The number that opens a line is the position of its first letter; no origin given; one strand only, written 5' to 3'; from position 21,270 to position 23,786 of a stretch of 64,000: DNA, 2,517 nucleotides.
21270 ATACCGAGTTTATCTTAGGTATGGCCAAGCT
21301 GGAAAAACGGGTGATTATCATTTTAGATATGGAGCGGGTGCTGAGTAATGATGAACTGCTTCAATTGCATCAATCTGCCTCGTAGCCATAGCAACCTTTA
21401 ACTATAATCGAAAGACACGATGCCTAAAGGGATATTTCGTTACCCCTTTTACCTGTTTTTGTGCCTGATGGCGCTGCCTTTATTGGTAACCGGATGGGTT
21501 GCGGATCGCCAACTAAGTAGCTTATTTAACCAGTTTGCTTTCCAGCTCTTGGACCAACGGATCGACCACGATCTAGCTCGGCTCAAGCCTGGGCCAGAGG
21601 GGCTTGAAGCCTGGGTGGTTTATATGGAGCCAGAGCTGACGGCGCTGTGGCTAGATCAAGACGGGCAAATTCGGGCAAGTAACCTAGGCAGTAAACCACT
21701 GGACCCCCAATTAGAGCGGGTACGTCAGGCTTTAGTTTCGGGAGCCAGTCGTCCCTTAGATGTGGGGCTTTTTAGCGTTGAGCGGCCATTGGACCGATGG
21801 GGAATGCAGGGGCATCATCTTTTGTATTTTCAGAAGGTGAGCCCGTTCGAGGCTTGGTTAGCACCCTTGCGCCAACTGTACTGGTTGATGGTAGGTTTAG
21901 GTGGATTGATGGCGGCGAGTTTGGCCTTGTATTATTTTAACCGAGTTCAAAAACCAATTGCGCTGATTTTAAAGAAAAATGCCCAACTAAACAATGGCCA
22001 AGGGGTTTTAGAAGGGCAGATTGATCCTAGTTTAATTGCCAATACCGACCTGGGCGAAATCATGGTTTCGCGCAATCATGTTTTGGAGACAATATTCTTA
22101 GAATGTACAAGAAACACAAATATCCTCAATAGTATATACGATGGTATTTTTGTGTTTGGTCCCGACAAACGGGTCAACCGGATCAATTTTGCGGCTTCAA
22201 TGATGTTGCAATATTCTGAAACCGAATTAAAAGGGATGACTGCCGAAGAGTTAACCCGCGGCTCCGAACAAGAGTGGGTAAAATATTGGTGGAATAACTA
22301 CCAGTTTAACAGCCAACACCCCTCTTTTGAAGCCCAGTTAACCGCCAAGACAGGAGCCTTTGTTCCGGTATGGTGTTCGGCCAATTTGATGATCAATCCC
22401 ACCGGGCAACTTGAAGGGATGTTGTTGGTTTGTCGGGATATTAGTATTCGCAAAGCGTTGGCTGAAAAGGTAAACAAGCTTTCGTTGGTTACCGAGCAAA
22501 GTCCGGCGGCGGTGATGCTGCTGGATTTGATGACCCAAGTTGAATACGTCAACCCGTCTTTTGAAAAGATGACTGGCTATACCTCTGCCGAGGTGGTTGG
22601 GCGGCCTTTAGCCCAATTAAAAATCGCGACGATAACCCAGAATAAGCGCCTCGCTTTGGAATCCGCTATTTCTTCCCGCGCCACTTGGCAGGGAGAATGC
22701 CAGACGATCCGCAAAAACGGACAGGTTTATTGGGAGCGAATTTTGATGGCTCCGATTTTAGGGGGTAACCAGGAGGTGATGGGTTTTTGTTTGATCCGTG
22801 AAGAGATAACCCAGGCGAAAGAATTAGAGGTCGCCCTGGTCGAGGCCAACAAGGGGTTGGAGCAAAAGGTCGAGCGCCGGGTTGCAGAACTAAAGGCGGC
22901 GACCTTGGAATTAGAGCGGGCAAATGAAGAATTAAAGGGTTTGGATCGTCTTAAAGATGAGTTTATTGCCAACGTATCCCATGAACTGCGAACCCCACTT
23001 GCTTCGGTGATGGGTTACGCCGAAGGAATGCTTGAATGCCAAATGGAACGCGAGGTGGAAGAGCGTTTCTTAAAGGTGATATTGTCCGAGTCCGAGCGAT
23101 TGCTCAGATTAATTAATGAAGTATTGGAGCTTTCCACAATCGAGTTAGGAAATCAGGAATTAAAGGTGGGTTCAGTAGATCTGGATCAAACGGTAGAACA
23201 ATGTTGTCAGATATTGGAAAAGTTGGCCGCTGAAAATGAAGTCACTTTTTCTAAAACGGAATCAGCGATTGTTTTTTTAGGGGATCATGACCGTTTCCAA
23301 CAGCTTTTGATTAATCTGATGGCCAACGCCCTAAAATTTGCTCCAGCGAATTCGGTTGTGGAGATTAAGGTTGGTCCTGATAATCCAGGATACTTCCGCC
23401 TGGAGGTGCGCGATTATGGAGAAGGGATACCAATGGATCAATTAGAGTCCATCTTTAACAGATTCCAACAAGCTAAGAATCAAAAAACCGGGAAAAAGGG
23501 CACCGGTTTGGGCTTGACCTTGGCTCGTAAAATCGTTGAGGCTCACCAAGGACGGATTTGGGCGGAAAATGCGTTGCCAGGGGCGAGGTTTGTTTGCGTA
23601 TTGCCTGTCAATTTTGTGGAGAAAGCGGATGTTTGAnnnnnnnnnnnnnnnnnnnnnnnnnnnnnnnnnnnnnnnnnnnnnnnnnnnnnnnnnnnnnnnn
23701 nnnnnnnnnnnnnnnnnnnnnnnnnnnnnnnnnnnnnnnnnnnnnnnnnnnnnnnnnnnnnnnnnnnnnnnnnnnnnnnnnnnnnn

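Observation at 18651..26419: Chemosensory-like cluster without an MCP but with an embedded membrane PAS histidine kinase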

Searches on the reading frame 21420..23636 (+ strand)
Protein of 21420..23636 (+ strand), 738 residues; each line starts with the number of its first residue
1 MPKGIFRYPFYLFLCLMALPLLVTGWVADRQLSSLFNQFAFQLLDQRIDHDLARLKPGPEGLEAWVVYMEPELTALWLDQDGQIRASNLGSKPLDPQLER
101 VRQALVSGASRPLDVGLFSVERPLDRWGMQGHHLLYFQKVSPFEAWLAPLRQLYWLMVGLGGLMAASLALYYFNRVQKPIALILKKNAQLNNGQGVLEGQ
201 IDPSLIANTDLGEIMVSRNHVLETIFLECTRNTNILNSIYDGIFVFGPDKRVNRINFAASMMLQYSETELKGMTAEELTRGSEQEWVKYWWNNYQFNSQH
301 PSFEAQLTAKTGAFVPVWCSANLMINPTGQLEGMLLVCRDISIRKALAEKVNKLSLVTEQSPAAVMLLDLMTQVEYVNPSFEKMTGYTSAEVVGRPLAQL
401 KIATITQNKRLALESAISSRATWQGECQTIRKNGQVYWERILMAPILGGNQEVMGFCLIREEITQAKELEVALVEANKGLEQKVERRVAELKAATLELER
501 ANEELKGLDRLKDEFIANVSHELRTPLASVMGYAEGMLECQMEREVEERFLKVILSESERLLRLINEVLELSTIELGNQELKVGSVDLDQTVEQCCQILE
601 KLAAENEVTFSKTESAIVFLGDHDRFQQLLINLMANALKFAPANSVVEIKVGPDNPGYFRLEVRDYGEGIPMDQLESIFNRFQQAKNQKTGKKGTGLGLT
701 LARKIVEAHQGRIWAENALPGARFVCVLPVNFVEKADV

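Call 3: search_protein_families(library=pfam, proteins=[window:21420-23636:+])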
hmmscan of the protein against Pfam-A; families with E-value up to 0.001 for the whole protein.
window:21420-23636:+ (738 aa): 7 families
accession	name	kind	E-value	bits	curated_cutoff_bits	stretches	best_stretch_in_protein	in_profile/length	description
PF02518.31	HATPase_c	-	4.3e-26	92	26.4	1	621-730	1-109/111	Histidine kinase-, DNA gyrase B-, and HSP90-like ATPase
PF13426.13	PAS_9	-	1.5e-20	73.8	27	1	363-465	2-103/103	PAS domain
PF00512.31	HisKA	-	2.1e-19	69.8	26.9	1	512-576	2-65/66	His Kinase A (phospho-acceptor) domain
PF00989.32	PAS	-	7e-19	68.3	22.6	1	355-459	4-109/113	PAS fold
PF08448.16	PAS_4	-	2e-16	60.6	23.1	1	359-467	2-109/110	PAS fold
PF13188.13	PAS_8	-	9.6e-11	41.6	21.8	1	353-397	2-43/65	PAS domain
PF08447.18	PAS_3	-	9e-10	39.1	25.6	1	375-452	2-81/89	PAS fold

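Call 9: find_encoding_contigs(protein=window:21420-23636:+, flank=10000, max_places=6)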
Protein window:21420-23636:+ (738 aa): 11 contigs read that carry it; 6 places shown.
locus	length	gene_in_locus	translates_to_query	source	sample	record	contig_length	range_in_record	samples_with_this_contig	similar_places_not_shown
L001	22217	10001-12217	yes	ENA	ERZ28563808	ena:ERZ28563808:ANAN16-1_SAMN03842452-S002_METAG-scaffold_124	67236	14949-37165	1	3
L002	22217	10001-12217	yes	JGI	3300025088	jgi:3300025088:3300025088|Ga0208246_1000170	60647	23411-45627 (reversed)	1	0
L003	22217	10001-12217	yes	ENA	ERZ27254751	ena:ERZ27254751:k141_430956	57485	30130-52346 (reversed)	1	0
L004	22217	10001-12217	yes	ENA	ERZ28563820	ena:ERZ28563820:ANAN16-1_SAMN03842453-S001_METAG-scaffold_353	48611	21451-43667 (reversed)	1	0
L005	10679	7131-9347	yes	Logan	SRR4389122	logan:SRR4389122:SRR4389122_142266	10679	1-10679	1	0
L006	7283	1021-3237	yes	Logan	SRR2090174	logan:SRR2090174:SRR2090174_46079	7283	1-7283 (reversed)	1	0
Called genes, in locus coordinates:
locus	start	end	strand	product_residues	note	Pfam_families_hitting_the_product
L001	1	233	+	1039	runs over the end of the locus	PF04879:Molybdop_Fe4S4, PF01568:Molydop_binding, PF12838:Fer4_7 (weak), PF13247:Fer4_11 (weak)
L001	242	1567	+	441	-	PF03916:NrfD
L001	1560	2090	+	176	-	PF11821:ActD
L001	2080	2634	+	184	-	PF13442:Cytochrome_CBB3 (weak)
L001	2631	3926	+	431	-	-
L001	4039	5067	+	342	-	PF00581:Rhodanese, PF26341:AAA_SelU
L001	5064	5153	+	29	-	-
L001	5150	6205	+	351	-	PF02606:LpxK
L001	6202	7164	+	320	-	PF25084:LbH_EIF2B (faint), PF00132:Hexapep (faint), PF25087:GMPPB_C (faint)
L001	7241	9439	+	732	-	PF01627:Hpt, PF02895:H-kinase_dim, PF02518:HATPase_c, PF01584:CheW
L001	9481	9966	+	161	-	PF01584:CheW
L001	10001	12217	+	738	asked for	PF00989:PAS, PF08448:PAS_4, PF13188:PAS_8 (weak), PF13426:PAS_9, PF08447:PAS_3 (weak), PF00512:HisKA, PF02518:HATPase_c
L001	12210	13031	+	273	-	PF03705:CheR_N, PF01739:CheR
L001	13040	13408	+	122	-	PF00072:Response_reg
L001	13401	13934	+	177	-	PF03975:CheD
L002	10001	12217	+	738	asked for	PF00989:PAS, PF08448:PAS_4, PF13188:PAS_8 (weak), PF13426:PAS_9, PF08447:PAS_3 (weak), PF00512:HisKA, PF02518:HATPase_c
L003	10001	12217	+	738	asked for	PF00989:PAS, PF08448:PAS_4, PF13188:PAS_8 (weak), PF13426:PAS_9, PF08447:PAS_3 (weak), PF00512:HisKA, PF02518:HATPase_c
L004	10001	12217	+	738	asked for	PF00989:PAS, PF08448:PAS_4, PF13188:PAS_8 (weak), PF13426:PAS_9, PF08447:PAS_3 (weak), PF00512:HisKA, PF02518:HATPase_c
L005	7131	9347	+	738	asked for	PF00989:PAS, PF08448:PAS_4, PF13188:PAS_8 (weak), PF13426:PAS_9, PF08447:PAS_3 (weak), PF00512:HisKA, PF02518:HATPase_c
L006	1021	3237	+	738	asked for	PF00989:PAS, PF08448:PAS_4, PF13188:PAS_8 (weak), PF13426:PAS_9, PF08447:PAS_3 (weak), PF00512:HisKA, PF02518:HATPase_c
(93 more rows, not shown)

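Call 10: find_homologous_proteins(query=window:21420-23636:+, max_evalue=1e-10)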
Query window:21420-23636:+ (738 aa): 292 proteins with E <= 1e-10 among 8000 candidates; the best 120 are listed.
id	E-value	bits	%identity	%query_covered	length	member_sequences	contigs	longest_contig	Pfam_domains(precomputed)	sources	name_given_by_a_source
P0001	0.0e+0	1662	100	100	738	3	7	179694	PF08447.19,PF13426.14,PF13188.14,PF08448.17,PF02518.32,PF00512.32,PF00989.32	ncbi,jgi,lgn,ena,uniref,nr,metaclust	ncbi:MAG: hypothetical protein A2527_11655 [Candidatus Lambdaproteobacteria bacterium RIFOXYD2_FULL_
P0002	9.8e-212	724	49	99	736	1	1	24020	PF08447.19,PF13426.14,PF13188.14,PF08448.17,PF02518.32,PF00512.32,PF00989.32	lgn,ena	-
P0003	3.3e-200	685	47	99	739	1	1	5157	PF13426.14,PF13188.14,PF08448.17,PF02518.32,PF00512.32,PF00989.32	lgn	-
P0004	2.5e-156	540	48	73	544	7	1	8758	PF08447.19,PF13426.14,PF13188.14,PF08448.17,PF00512.32,PF00989.32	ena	-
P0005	2.7e-59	220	29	63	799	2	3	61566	PF08447.19,PF13426.14,PF13188.14,PF08448.17,PF02518.32,PF00512.32,PF00989.32,PF00072.31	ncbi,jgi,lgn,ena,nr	ncbi:MAG: hypothetical protein BGO29_05265 [Bacteroidales bacterium 36-12]|nr:MAG: hypothetical prot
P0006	6.3e-57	212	31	66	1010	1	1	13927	PF08447.19,PF13426.14,PF13188.14,PF12860.14,PF24820.2,PF08448.17,PF02518.32,PF00512.32,PF00989.32,PF00072.31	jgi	jgi:PAS domain S-box-containing protein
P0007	1.6e-52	197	33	55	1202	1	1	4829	PF08447.19,PF13426.14,PF13188.14,PF13185.13,PF01590.33,PF08448.17,PF02518.32,PF13492.13,PF00512.32,PF00989.32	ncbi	ncbi:MAG: PAS domain S-box protein [Gaiellaceae bacterium]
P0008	2.1e-52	197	30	58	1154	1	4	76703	PF08447.19,PF13426.14,PF13188.14,PF24820.2,PF08448.17,PF02518.32,PF00512.32,PF00989.32,PF00072.31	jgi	-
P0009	2.1e-50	190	31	56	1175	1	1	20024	PF00672.31,PF08447.19,PF13426.14,PF13188.14,PF08448.17,PF02518.32,PF00512.32,PF00989.32,PF00072.31,PF08376.16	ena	-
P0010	1.3e-48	184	35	33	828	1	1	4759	PF13581.13,PF02518.32,PF00512.32,PF25487.2,PF00072.31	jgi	jgi:signal transduction histidine kinase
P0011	1.5e-47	181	33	48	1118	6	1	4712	PF13426.14,PF13188.14,PF13185.13,PF08448.17,PF02518.32,PF00512.32,PF00989.32,PF00072.31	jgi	jgi:PAS domain S-box-containing protein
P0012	8.7e-47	178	30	33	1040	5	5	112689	PF08447.19,PF13426.14,PF13188.14,PF12860.14,PF08448.17,PF02518.32,PF00512.32,PF00989.32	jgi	jgi:nitrogen fixation negative regulator NifL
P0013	1.8e-45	174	27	67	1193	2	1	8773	PF08447.19,PF13426.14,PF13188.14,PF13185.13,PF01590.33,PF08448.17,PF02518.32,PF13492.13,PF00512.32,PF00989.32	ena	-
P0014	1.9e-45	174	43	31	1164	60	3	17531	PF13426.14,PF13188.14,PF13185.13,PF08448.17,PF02518.32,PF00512.32,PF00989.32,PF00072.31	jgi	jgi:PAS domain S-box-containing protein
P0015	1.6e-44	171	36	43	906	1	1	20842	PF02518.32,PF00512.32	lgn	-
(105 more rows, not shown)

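Call 12: find_encoding_contigs(protein=P0002, flank=10000, max_places=3)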
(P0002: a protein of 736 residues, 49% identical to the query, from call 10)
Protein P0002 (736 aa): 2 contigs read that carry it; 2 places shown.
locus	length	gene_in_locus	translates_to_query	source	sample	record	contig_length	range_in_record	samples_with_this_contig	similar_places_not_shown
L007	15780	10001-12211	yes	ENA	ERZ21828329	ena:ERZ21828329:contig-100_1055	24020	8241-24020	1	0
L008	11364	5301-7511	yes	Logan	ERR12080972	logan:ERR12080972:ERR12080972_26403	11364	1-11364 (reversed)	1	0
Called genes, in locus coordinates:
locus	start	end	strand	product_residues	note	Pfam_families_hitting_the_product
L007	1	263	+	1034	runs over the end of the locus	PF04879:Molybdop_Fe4S4, PF01568:Molydop_binding, PF12838:Fer4_7 (weak), PF13247:Fer4_11 (weak)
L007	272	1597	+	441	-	PF03916:NrfD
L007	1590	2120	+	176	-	PF11821:ActD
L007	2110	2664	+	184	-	PF13442:Cytochrome_CBB3 (weak)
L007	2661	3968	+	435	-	PF03916:NrfD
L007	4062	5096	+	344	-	PF00581:Rhodanese, PF26341:AAA_SelU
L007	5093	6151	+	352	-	PF02606:LpxK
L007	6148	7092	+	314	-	PF25084:LbH_EIF2B (faint), PF00132:Hexapep (faint), PF25087:GMPPB_C (faint)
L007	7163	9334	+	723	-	PF01627:Hpt, PF02895:H-kinase_dim, PF02518:HATPase_c, PF01584:CheW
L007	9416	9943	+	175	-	PF01584:CheW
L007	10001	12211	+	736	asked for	PF00989:PAS (weak), PF13188:PAS_8 (faint), PF08447:PAS_3 (faint), PF00989:PAS, PF08448:PAS_4, PF13426:PAS_9, PF00512:HisKA, PF02518:HATPase_c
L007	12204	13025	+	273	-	PF03705:CheR_N, PF01739:CheR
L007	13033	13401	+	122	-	PF00072:Response_reg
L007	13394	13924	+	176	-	PF03975:CheD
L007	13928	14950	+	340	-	PF00072:Response_reg, PF01339:CheB_methylest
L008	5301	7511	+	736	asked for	PF00989:PAS (weak), PF13188:PAS_8 (faint), PF08447:PAS_3 (faint), PF00989:PAS, PF08448:PAS_4, PF13426:PAS_9, PF00512:HisKA, PF02518:HATPase_c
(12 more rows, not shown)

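Call 13: find_encoding_contigs(protein=P0003, flank=10000, max_places=3)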
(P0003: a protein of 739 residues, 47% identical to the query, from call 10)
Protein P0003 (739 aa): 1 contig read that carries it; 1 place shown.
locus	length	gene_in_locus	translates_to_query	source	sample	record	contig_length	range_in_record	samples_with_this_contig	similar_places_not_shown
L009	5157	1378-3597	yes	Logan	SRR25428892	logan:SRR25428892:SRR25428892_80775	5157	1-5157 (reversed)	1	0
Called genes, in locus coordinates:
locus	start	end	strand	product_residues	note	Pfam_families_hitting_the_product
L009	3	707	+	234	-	?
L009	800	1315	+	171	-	PF01584:CheW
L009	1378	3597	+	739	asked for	PF13188:PAS_8 (faint), PF00989:PAS (weak), PF08448:PAS_4 (weak), PF00989:PAS, PF08448:PAS_4, PF13426:PAS_9, PF00512:HisKA, PF02518:HATPase_c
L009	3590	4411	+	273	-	PF03705:CheR_N, PF01739:CheR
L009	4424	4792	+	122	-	PF00072:Response_reg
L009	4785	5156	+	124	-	?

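Call 14: find_encoding_contigs(protein=P0004, flank=10000, max_places=3)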
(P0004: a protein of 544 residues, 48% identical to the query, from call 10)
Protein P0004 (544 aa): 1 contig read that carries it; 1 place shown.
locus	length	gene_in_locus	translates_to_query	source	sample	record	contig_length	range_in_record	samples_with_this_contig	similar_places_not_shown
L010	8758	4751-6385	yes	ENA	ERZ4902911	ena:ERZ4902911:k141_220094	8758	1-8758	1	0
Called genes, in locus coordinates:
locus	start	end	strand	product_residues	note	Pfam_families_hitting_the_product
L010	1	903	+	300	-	?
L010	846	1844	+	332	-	PF25087:GMPPB_C (faint), PF00132:Hexapep (faint)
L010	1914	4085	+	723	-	PF01627:Hpt, PF02895:H-kinase_dim, PF02518:HATPase_c, PF01584:CheW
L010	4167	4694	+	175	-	PF01584:CheW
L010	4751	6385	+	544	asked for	PF08447:PAS_3 (faint), PF00989:PAS, PF13188:PAS_8 (weak), PF08448:PAS_4, PF13426:PAS_9, PF00512:HisKA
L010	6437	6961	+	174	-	PF02518:HATPase_c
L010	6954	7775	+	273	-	PF03705:CheR_N, PF01739:CheR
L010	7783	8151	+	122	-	PF00072:Response_reg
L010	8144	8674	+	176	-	PF03975:CheD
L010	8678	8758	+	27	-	?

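Call 73: search_protein_families(library=ncbifam, proteins=[window:21420-23636:+], max_evalue=0.00001)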
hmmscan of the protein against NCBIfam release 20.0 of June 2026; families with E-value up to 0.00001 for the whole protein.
window:21420-23636:+ (738 aa): 84 families (the best 25 are shown)
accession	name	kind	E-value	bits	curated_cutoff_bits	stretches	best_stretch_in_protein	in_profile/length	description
NF046044.1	PnpS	equivalog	4.7e-69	233.3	400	1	504-728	162-389/390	two-component system histidine kinase PnpS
NF008468.0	PRK11360.1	equivalog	7.7e-58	196.3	646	2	499-734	381-612/616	two-component system sensor histidine kinase AtoS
TIGR02966.1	phoR_proteo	equivalog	1.7e-53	181.8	334.2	1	477-724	78-329/333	phosphate regulon sensor histidine kinase PhoR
NF033092.0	HK_WalK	equivalog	5.1e-53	180.5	725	1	508-729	368-593/594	cell wall metabolism sensor histidine kinase WalK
NF047874.1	MASE3_PAS_HK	subfamily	8.6e-52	176.8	560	1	347-736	260-631/655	MASE3 domain-containing sensor histidine kinase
NF038297.2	hybrid_HK_HrmK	equivalog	3.2e-46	158.2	725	1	470-735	195-462/607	hybrid histidine kinase/response regulator HrmK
TIGR02956.1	TMAO_torS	equivalog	1.7e-43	149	676.5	1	470-731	415-683/967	TMAO reductase system sensor histidine kinase/response regulator TorS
NF008312.0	PRK11100.1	equivalog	2.4e-43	148.7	356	1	484-722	228-466/477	two-component system sensor histidine kinase CreC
NF033091.0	HK_VanS_ACDEFG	equivalog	1.9e-40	138.8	400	1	477-727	43-291/293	vancomycin resistance histidine kinase VanS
NF041880.1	EPS_EpsF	equivalog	3.2e-40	138.1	900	1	499-718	261-478/492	response regulator EpsF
NF045911.1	TCSHisKinNblS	equivalog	9.7e-40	136.5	1000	1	342-713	257-602/621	two-component system sensor histidine kinase NblS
TIGR01386.1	cztS_silS_copS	subfamily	8.7e-39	133.8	292.55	1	503-725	232-453/457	heavy metal sensor histidine kinase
NF045595.1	HK_scytonemin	equivalog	5.7e-37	127.4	865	1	344-730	274-635/637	scytonemin biosynthesis sensor histidine kinase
NF041947.1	LuxQ_Vibrio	equivalog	1e-36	126.2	1200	1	493-736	453-702/843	quorum-sensing autoinducer 2 sensor kinase/phosphatase LuxQ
NF011874.0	PRK15347.1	equivalog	1.6e-36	125.8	852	1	475-732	368-616/921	two component system sensor kinase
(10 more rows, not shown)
